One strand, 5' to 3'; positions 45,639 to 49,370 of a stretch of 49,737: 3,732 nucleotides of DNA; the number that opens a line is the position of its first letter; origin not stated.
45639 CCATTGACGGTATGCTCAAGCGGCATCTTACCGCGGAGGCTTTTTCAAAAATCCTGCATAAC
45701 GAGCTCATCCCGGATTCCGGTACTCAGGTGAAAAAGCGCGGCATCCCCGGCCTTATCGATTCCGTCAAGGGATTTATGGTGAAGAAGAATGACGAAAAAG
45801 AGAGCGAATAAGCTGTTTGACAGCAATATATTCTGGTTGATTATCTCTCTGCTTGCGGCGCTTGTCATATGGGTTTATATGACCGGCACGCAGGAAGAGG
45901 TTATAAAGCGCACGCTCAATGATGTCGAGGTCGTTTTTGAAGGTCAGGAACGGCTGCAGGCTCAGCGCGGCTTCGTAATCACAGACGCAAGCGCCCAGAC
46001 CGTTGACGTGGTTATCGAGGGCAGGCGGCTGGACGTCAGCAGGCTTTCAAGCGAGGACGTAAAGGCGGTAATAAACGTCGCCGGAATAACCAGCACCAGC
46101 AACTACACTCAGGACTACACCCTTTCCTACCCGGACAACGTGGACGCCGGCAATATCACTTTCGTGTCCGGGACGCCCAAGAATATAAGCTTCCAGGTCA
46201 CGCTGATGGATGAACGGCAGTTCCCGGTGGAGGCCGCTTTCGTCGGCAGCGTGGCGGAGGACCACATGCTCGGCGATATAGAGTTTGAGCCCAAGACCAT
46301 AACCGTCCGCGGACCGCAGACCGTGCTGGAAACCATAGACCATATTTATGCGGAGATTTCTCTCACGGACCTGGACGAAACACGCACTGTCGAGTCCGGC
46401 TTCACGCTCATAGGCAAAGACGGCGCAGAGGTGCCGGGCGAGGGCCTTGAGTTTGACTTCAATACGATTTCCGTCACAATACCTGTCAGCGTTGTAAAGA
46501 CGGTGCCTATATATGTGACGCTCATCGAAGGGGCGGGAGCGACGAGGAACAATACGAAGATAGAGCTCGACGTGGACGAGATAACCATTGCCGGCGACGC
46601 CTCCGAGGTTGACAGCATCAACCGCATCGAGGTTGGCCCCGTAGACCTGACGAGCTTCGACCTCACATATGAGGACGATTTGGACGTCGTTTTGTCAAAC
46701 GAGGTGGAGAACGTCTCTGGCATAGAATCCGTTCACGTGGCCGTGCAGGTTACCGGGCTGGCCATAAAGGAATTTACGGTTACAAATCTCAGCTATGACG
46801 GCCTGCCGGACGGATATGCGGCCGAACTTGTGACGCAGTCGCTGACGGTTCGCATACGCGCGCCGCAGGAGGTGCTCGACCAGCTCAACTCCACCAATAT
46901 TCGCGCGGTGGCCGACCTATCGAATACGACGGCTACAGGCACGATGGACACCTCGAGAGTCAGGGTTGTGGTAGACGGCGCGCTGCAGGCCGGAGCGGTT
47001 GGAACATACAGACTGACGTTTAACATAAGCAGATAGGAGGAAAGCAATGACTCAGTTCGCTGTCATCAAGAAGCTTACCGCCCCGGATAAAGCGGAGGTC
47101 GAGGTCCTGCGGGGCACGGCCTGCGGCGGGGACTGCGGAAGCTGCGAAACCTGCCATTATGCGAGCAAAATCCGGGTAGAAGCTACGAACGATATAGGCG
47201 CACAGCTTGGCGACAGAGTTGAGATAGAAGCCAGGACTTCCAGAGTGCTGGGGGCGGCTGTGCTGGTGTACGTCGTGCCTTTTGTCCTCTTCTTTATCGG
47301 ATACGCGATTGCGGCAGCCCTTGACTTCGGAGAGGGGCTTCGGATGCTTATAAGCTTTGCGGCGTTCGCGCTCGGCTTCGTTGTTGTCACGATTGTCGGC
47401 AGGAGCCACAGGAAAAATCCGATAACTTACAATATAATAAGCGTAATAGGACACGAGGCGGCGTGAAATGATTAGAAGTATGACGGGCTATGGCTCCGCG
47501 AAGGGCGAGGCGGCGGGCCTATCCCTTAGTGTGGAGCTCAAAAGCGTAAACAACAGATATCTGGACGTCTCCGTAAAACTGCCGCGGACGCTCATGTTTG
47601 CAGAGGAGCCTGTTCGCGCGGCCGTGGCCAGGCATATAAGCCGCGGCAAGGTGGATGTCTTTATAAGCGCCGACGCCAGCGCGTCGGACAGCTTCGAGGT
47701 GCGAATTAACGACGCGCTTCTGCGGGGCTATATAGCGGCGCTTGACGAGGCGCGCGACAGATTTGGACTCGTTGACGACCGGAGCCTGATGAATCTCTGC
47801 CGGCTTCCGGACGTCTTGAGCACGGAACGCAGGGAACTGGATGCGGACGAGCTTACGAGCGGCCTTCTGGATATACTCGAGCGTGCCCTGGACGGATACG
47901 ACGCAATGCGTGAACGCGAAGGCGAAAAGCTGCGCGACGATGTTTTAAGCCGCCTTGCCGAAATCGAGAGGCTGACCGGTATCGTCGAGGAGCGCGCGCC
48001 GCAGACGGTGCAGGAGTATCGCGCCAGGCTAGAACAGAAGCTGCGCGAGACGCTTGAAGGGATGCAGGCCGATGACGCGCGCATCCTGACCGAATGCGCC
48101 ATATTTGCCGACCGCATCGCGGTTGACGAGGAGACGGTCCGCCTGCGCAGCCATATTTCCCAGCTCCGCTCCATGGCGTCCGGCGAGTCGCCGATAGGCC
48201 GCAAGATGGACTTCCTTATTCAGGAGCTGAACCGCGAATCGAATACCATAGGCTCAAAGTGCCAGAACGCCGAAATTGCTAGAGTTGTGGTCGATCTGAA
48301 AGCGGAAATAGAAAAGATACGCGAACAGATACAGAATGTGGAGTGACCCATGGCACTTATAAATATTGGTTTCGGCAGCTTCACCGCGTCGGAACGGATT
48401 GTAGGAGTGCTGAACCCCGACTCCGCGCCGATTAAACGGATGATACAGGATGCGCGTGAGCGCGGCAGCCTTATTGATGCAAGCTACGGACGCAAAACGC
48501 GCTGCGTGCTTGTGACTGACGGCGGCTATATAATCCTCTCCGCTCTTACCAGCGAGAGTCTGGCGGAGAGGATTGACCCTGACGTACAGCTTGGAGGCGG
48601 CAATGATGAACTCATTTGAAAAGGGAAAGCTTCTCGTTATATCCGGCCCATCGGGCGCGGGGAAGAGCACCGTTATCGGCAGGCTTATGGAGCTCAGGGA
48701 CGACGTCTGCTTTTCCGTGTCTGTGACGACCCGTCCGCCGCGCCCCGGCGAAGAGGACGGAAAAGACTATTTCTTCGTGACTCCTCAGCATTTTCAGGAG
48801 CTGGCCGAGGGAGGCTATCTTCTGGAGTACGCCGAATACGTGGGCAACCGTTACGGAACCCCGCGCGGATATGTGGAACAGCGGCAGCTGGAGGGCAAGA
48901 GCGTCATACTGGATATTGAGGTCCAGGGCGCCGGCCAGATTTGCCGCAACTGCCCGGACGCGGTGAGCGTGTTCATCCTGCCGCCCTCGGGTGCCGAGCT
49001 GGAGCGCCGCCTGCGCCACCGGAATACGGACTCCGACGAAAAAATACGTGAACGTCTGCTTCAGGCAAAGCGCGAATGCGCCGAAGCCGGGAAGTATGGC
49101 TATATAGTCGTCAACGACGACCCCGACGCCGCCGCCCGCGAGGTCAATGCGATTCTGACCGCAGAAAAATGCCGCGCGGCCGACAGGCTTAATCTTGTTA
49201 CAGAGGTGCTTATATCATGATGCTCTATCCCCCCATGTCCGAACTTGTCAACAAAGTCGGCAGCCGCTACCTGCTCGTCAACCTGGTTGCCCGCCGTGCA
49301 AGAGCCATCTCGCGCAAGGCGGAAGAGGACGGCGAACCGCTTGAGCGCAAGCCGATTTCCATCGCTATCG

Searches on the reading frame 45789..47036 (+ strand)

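Call 19: search_protein_families(library=pfam, proteins=[window:45789-47036:+], max_evalue=0.0001)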
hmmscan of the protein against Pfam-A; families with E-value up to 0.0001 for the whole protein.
window:45789-47036:+ (415 aa): 1 family
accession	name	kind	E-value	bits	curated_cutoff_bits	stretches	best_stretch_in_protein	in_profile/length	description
PF07949.17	YbbR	-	7.2e-28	97.2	22.3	3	145-202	1-60/81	YbbR-like protein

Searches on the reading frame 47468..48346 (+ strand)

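Call 19: search_protein_families(library=pfam, proteins=[window:47468-48346:+], max_evalue=0.0001)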
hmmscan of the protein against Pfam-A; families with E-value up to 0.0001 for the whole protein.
window:47468-48346:+ (292 aa): 2 families
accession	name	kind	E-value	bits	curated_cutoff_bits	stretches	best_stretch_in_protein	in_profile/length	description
PF03755.18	YicC-like_N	-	1.9e-46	158.7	25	1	2-156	1-155/156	Endoribonuclease YicC-like, N-terminal region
PF08340.16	YicC-like_C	-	1.7e-45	154.5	27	1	173-292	1-120/120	Endoribonuclease YicC-like, C-terminal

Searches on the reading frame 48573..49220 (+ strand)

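Call 19: search_protein_families(library=pfam, proteins=[window:48573-49220:+], max_evalue=0.0001)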
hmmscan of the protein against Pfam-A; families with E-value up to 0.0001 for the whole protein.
window:48573-49220:+ (215 aa): 3 families
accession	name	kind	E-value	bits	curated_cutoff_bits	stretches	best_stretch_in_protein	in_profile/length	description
PF00625.27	Guanylate_kin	-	4.9e-46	157.1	25.2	1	18-197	2-181/182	Guanylate kinase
PF13191.12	AAA_16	-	5.4e-05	24.2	32.6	0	18-46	23-54/167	AAA ATPase domain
PF13671.12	AAA_33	-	5.9e-05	23.8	27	0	20-164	1-135/143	AAA domain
